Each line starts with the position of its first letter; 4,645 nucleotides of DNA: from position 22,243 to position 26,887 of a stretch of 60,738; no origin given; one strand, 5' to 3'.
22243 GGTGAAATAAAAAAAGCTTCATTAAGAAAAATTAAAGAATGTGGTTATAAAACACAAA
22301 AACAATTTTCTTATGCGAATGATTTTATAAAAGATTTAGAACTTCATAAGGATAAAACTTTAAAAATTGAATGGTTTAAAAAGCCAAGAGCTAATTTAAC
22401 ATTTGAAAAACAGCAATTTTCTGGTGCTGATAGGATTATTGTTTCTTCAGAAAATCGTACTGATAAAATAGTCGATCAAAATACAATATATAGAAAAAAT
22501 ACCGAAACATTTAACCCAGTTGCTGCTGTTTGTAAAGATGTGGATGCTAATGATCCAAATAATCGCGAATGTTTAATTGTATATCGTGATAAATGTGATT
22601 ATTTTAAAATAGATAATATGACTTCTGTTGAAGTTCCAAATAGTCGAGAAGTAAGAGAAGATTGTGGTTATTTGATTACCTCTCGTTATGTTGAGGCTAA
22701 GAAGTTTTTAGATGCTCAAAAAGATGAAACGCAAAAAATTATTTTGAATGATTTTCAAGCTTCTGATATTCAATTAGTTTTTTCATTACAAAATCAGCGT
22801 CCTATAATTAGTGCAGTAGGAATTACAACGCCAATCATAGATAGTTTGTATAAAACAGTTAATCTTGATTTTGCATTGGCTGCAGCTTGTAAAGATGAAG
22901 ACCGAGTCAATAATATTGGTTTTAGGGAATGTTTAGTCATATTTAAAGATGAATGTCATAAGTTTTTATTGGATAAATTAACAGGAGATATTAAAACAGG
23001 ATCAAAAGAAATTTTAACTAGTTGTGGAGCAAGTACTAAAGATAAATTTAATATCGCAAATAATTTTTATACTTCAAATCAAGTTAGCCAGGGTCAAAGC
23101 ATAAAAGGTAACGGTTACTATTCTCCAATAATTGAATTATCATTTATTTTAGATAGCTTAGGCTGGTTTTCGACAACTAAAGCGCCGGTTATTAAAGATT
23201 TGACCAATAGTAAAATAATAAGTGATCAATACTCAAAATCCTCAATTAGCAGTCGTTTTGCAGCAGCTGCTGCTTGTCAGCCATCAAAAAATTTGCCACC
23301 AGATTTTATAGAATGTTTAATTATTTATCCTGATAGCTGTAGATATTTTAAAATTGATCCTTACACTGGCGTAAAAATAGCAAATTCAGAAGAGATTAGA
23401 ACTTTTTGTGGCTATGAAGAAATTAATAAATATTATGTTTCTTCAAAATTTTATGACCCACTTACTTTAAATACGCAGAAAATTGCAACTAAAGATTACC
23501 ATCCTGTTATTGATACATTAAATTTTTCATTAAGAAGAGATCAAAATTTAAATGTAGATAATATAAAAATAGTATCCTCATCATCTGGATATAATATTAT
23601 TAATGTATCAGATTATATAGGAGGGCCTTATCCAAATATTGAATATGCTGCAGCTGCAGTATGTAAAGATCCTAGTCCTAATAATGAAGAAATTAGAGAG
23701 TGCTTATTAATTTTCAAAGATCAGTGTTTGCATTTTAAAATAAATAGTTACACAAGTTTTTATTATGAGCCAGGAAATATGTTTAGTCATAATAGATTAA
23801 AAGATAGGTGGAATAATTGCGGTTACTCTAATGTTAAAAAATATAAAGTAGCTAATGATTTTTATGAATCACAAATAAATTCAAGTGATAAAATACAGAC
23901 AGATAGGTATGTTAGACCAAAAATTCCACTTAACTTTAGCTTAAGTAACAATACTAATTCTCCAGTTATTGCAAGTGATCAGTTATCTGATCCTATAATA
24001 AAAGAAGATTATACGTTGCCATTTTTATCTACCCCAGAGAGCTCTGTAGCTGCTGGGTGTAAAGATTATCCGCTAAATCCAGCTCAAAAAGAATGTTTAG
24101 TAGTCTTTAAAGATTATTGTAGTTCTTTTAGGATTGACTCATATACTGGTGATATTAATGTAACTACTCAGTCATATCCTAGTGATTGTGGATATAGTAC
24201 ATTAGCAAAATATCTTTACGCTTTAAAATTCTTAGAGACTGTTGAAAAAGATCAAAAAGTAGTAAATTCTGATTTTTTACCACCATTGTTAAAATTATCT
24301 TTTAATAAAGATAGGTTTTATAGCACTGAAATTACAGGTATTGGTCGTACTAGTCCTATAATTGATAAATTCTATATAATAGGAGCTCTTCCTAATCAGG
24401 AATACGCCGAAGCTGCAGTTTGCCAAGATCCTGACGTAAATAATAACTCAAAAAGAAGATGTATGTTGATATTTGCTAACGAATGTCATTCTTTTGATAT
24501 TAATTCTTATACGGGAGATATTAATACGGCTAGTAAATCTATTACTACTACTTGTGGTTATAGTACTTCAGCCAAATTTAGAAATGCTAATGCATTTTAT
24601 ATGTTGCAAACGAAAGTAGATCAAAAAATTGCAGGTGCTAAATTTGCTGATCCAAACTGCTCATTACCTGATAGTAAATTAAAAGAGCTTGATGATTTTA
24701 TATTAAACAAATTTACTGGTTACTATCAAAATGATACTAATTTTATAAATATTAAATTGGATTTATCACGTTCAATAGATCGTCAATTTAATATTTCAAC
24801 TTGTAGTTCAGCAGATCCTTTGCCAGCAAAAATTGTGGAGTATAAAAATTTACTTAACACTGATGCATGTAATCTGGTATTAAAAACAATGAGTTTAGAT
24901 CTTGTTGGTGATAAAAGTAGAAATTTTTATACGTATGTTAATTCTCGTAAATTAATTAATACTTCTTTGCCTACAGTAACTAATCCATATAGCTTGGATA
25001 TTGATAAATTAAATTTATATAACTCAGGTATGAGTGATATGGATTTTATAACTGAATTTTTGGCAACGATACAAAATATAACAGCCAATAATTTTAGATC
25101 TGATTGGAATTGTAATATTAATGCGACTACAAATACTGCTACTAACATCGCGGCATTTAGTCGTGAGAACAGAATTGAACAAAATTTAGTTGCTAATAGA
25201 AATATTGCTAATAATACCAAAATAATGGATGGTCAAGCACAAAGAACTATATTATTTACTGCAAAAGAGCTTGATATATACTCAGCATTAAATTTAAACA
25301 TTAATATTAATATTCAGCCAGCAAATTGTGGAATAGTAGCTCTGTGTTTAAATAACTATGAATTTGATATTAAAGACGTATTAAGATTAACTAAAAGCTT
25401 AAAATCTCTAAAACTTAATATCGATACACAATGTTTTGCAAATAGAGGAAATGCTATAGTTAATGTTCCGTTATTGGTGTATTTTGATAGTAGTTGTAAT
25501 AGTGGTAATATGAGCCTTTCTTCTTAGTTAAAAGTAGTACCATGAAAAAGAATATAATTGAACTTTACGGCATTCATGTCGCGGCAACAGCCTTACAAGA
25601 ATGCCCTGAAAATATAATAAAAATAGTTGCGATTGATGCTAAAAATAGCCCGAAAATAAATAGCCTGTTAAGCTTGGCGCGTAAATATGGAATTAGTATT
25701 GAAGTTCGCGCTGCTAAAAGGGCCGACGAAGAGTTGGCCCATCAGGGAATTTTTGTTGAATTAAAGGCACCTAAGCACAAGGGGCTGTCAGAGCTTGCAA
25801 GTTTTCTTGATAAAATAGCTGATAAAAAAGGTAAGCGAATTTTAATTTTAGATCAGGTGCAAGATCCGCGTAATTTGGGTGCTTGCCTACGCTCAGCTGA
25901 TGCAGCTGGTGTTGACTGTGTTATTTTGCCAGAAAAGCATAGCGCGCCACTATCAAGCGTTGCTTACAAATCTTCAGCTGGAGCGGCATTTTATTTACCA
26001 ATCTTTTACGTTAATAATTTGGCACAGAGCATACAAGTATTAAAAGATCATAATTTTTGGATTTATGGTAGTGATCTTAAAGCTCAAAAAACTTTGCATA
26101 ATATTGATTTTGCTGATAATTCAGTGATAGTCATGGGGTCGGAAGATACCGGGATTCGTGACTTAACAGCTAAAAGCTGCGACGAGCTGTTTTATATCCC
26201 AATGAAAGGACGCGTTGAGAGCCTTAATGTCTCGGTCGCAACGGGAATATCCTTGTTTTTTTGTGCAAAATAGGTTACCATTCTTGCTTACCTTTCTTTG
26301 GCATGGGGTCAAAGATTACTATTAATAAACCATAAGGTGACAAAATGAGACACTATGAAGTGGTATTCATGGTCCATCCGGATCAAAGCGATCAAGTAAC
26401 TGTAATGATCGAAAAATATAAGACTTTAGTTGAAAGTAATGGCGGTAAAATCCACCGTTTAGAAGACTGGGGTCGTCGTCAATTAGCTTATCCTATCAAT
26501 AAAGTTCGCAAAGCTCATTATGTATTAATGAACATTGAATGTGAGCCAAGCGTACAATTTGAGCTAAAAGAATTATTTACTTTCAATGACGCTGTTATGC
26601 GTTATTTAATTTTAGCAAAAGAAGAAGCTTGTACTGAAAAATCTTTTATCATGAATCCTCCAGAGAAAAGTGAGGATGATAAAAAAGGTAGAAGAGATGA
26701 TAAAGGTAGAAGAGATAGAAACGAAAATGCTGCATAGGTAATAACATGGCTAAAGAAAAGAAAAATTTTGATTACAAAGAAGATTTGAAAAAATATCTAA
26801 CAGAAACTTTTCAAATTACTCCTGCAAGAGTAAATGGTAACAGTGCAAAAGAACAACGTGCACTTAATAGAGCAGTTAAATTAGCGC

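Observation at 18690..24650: Sixteen tandem copies of an undescribed ~110-140 aa four-cysteine module spanning two adjacent genes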

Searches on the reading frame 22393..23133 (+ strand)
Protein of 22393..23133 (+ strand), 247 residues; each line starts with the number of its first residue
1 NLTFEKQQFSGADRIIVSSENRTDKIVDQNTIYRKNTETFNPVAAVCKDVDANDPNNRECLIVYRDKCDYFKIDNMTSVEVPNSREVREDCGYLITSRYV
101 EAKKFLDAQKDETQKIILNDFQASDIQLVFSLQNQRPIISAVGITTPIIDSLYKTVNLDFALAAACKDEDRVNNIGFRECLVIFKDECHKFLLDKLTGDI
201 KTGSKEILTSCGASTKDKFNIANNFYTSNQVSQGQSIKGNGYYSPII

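Call 62: predict_structure(alignment_id=A4)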
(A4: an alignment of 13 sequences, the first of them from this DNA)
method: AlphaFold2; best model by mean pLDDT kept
length: 247 residues; sequences in the alignment: 13
mean_pLDDT: 70.8   pTM: 0.51
mean pLDDT of the five models: 70.8, 70.4, 67.1, 66.5, 65.8
residues with pLDDT >= 90: 20; 70-90: 111; 50-70: 92; < 50: 24
segments of 3 or more residues with pLDDT < 50: 30-38, 231-233, 239-241, 245-247
pLDDT, mean of each block of 10 residues (from residue 1): 59 59 50 41 83 78 88 85 89 74 77 63 62 73 63 59 76 66 89 76 88 87 77 53 48
secondary structure, 60 per line:
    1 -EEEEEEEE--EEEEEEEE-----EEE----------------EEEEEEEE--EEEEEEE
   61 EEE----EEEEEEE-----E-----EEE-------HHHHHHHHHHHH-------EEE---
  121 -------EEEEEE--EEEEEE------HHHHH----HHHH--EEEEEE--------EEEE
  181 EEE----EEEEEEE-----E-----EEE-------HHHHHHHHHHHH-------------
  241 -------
elements in order: E2-9 E12-19 E25-27 E44-51 E54-63 E68-74 E86-88 H96-107 E115-117 E128-133 E136-141 H148-152 H157-160 E163-168 E177-183 E188-194 E206-208 H216-227
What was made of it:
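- It does not fix how units pack or where the domain boundary lies (call 62).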

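Call 68: fold_search(model_id=the predicted structure, library=pdb)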
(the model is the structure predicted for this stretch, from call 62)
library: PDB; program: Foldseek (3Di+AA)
matches with E <= 10: 1075; with E <= 0.001: 0
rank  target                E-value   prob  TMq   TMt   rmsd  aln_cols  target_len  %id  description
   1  9a2l_MODEL_1_A        5.6e-03  0.57  0.16  0.11  14.3       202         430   10  Model of E. coli TolB by in-cell photo-crosslinking MS and deep learning (released 2023-02-24)
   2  4q9t_B                8.2e-03  0.54  0.21  0.15  17.3       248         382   10  Crystal structure of Vanderwaltozyma polyspora Nup133 Beta-propeller domain (released 2014-06-04)
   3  3iun                  9.1e-03  0.54  0.19  0.09  12.9       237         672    9  apPEP_D622N opened state (released 2010-05-05)
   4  9a40_C                1.3e-02  0.60  0.24  0.06  16.2       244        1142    8  model of Cullin4 (released 2024-09-18)
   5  3ei3_A                1.7e-02  0.60  0.25  0.06  14.5       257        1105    8  Structure of the hsDDB1-drDDB2 complex (released 2009-01-20)
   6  4v0m_B                1.7e-02  0.41  0.19  0.15  18.3       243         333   11  Crystal structure of BBS1N in complex with ARL6DN (released 2014-11-19)
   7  9s6c_B                1.8e-02  0.77  0.21  0.17  13.6       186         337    9  B12 Binding protein - BtuK1 (released 2025-09-17)
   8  3f7f_A                1.8e-02  0.30  0.18  0.08  15.4       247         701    8  Structure of Nup120 (released 2009-08-18)
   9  9fjx_A                2.0e-02  0.57  0.24  0.06  16.1       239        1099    8  Crystal structure of human CRBN-DDB1 in complex with Lenalidomide (released 2025-01-29)
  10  9zz6_A                2.0e-02  0.33  0.15  0.06  13.7       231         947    6  The ER membrane protein complex acts as a chaperone to promote voltage-gated calcium channel assembly (released 2026-02-18)
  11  4raa                  2.2e-02  0.25  0.18  0.14  16.9       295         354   10  Crystal structure of a Putative exported protein (BF0058) from Bacteroides fragilis NCTC 9343 at 2.60 A resolution (released 2014-10-15)
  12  7ne7                  2.3e-02  0.51  0.21  0.09  13.8       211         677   13  oligopeptidase B from S. proteomaculans with modified hinge region in complex with N-[(1S)-5-amino-1-(chloroacetyl)penty (released 2021-02-17)
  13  7vgb_A                2.3e-02  0.33  0.18  0.08  14.2       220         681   13  Crystal structure of apo prolyl oligopeptidase from Microbulbifer arenaceous (released 2022-05-25)
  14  6ptv_A                2.3e-02  0.12  0.12  0.08  23.6       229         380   12  Crystal structure of a DnaN sliding clamp (DNA polymerase III subunit beta) from Rickettsia rickettsii bound to grisel (released 2019-08-07)
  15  9s6c_A                2.4e-02  0.72  0.21  0.17  13.6       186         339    9  B12 Binding protein - BtuK1 (released 2025-09-17)
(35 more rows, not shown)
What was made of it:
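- On Any protein with a solved structure (PDB): Foldseek with the two-module model: best E 5.6e-3 and TM 0.25 (call 68).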

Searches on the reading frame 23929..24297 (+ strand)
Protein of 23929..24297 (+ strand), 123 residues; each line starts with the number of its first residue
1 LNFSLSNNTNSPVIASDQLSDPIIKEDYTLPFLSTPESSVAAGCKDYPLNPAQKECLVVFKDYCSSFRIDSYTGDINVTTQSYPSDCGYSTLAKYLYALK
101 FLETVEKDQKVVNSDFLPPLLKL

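Call 40: find_homologous_proteins(query=A2, max_evalue=0.01)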
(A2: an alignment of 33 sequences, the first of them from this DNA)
Query A2 (33 sequences): 523 candidates shared short words with the query, none scored E <= 0.01.
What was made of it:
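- Tried and rejected: The same tool with the 33-module alignment A2: 523 candidates, none scored (call 40).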

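Call 71: search_protein_families(library=pfam, alignment_id=A2, max_evalue=1)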
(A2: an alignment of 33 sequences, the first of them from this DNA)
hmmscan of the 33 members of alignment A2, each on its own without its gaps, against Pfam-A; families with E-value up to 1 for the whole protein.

A. member 1, seq(123 aa): 0 families

B. families by the number of members that match (of 33 scanned): 10 families
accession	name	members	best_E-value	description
PF08781.15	DP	1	0.061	Transcription factor DP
PF05031.18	NEAT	1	0.065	Iron Transport-associated domain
PF00028.23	Cadherin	1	0.077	Cadherin domain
PF05404.17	TRAP-delta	1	0.098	Translocon-associated protein, delta subunit precursor (TRAP-delta)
PF16121.10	40S_S4_C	1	0.13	40S ribosomal protein S4 C-terminus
PF08868.15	YugN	1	0.13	YugN-like family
PF24275.1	NttA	1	0.15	T2SS substrate NttA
PF20608.4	Phage_tube_C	1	0.15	Phage tail tube protein C-terminal domain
PF23141.1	Ig_NOMO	1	0.17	NOMO Ig-like domain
PF05045.17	RgpF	1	0.25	Rhamnan synthesis protein F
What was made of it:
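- On Any Pfam-A, NCBIfam or PHROGs family: Each of 33 modules scanned alone: no family is hit by more than one module, best E 0.06 (call 71).
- Closest known: Small disulfide-bonded extracellular modules of eukaryotes. Different: Pfam models of these families do not match any of the 33 modules (call 71).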

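Call 99: search_solved_structures(query=A2, max_evalue=10)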
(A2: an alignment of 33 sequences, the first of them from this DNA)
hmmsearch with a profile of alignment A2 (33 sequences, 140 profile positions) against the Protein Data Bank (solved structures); distinct sequences matched with E-value up to 10: 0.

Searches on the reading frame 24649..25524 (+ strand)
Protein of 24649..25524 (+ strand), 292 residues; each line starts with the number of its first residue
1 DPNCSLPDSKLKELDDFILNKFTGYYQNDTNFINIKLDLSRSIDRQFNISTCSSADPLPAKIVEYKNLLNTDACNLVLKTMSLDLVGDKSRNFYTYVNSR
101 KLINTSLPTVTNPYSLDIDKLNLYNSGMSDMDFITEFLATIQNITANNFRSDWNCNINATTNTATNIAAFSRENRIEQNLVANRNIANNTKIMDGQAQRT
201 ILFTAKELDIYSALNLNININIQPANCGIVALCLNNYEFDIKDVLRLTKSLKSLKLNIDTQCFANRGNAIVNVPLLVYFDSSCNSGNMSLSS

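Call 61: search_solved_structures(query=window:24649-25524:+, max_evalue=1)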
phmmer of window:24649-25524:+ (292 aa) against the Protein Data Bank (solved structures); distinct sequences matched with E-value up to 1: 1.
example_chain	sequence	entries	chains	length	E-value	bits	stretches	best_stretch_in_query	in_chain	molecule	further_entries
8keg_A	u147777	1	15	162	0.052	16.1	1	5-114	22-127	Neck gp5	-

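Call 74: search_protein_families(library=pfam, proteins=[window:24649-25524:+], max_evalue=0.1)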
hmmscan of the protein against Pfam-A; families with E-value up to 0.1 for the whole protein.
window:24649-25524:+ (292 aa): 1 family
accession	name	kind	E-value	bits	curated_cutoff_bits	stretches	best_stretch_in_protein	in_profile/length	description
PF18559.7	Exop_C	-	0.015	15.5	26.1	1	212-281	70-144/155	Galactose-binding domain-like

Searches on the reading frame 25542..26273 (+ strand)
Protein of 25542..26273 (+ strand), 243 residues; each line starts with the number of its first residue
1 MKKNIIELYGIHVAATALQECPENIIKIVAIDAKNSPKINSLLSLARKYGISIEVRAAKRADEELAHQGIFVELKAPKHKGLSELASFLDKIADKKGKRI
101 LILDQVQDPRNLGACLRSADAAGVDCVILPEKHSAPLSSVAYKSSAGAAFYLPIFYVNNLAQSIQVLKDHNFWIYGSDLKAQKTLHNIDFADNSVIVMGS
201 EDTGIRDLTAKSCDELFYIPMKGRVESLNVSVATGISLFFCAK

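Call 6: search_protein_families(library=pfam, proteins=[window:25542-26273:+], max_evalue=0.1)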
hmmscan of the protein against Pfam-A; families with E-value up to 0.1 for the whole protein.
window:25542-26273:+ (243 aa): 3 families
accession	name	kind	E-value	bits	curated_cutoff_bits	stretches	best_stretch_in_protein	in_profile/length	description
PF00588.24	SpoU_methylase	-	7.4e-45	153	29.7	1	100-238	3-141/142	SpoU rRNA Methylase family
PF08032.17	SpoU_sub_bind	-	5.7e-06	27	22.8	1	8-78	2-74/76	RNA 2'-O ribose methyltransferase substrate binding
PF13173.12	AAA_14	-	0.084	13.3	27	0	67-119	30-84/129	AAA domain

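Call 7: search_protein_families(library=ncbifam, proteins=[window:25542-26273:+], max_evalue=0.1)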
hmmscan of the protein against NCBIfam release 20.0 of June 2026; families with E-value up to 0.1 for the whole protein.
window:25542-26273:+ (243 aa): 10 families
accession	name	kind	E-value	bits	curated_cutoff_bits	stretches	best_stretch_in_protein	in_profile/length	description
TIGR00186.1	rRNA_methyl_3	equivalog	3.7e-63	213.2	160.15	1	8-239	5-234/240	23S rRNA (guanosine(2251)-2'-O)-methyltransferase RlmB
NF008386.0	PRK11181.1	equivalog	6.7e-61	205.6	366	1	8-239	5-236/244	23S rRNA (guanosine(2251)-2'-O)-methyltransferase RlmB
NF008117.0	PRK10864.1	equivalog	4.4e-20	72.2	267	1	7-238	108-335/344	tRNA/rRNA methyltransferase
NF008295.0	PRK11081.1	equivalog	1.3e-19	70.7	227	1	94-239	15-159/230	tRNA (guanosine(18)-2'-O)-methyltransferase TrmH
NF000477.1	NshR_TsnR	equivalog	1.3e-15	57.6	425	1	35-239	58-258/266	NshR/TsnR family 23S rRNA methyltransferase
NF000035.1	nosihep_NshR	exception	1.2e-12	47.9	500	1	36-239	59-258/274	NshR family nosiheptide/thiostrepton resistance 23S rRNA methyltransferase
TIGR00185.1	tRNA_yibK_trmL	equivalog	3.3e-05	23.8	190.6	1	152-239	55-142/154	tRNA (uridine(34)/cytosine(34)/5-carboxymethylaminomethyluridine(34)-2'-O)-methyltransferase TrmL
TIGR00050.1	rRNA_methyl_1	subfamily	5.5e-05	23.1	167.15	1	103-239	9-151/233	TrmJ/YjtD family RNA methyltransferase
NF007752.0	PRK10433.1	equivalog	0.0036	16.8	212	1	189-234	103-148/228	tRNA/rRNA methyltransferase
NF041077.1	tRNAmeth_TrmJ_Sulfolob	equivalog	0.088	12.4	350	0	190-239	100-149/229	tRNA (cytidine-2'-O-)-methyltransferase TrmJ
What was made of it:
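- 25542..26273 (+): rlmB (23S rRNA methyltransferase), the downstream flank, 14 nt after g4. A terminator-like hairpin follows at 26295-26315. Pfam and NCBIfam (calls 6, 7).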

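Call 64: search_protein_families(library=pfam, proteins=[L002:1-1017:+], max_evalue=0.01)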
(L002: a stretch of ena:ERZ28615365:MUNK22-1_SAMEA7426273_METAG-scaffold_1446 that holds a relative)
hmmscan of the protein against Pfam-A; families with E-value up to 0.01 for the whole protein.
L002:1-1017:+ (339 aa): 4 families
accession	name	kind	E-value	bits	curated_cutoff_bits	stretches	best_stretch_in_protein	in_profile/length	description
PF12662.13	cEGF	-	6e-10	39.2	26.6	1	3-26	1-24/24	Complement Clr-like EGF-like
PF07645.21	EGF_CA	-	8.6e-08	32.7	27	1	23-64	1-43/43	Calcium-binding EGF domain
PF14670.12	FXa_inhibition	-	1.6e-05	25.4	33.4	1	2-21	17-36/36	Coagulation Factor Xa inhibitory site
PF00008.33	EGF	-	0.0039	17.9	21.5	1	27-55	1-30/32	EGF-like domain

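Call 105: search_protein_families(library=ncbifam, proteins=[L002:1-1017:+], max_evalue=0.01)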
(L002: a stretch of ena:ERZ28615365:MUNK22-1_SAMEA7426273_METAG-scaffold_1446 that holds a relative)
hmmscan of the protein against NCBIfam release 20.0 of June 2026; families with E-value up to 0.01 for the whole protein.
L002:1-1017:+ (339 aa): 1 family
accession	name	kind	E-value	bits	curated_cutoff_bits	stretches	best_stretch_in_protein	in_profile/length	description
NF033759.1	exchanger_TraA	exception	8.3e-05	21.4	750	1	145-261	294-402/666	outer membrane exchange protein TraA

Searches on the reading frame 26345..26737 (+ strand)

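Call 6: search_protein_families(library=pfam, proteins=[window:26345-26737:+], max_evalue=0.1)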
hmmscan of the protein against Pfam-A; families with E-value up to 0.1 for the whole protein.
window:26345-26737:+ (130 aa): 3 families
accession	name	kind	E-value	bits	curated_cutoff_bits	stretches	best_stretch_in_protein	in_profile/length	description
PF01250.22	Ribosomal_S6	-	4.2e-31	107.4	27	1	3-90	1-89/90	Ribosomal protein S6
PF21241.2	UvsW_N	-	0.022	15.6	25.3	1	53-83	3-33/81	DNA helicase UvsW, N-terminal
PF11507.13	Transcript_VP30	-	0.057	13.9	21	1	15-71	60-115/131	Ebola virus-specific transcription factor VP30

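Call 7: search_protein_families(library=ncbifam, proteins=[window:26345-26737:+], max_evalue=0.1)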
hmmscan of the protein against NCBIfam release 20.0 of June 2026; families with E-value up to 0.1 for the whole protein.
window:26345-26737:+ (130 aa): 2 families
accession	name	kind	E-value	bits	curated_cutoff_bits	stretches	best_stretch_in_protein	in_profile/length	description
TIGR00166.1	S6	equivalog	5.6e-32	109.8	42.9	1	1-93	1-94/95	30S ribosomal protein S6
NF040951.1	CRSPR_nucase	equivalog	0.046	12.6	600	1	18-71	235-290/322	CRISPR system ring nuclease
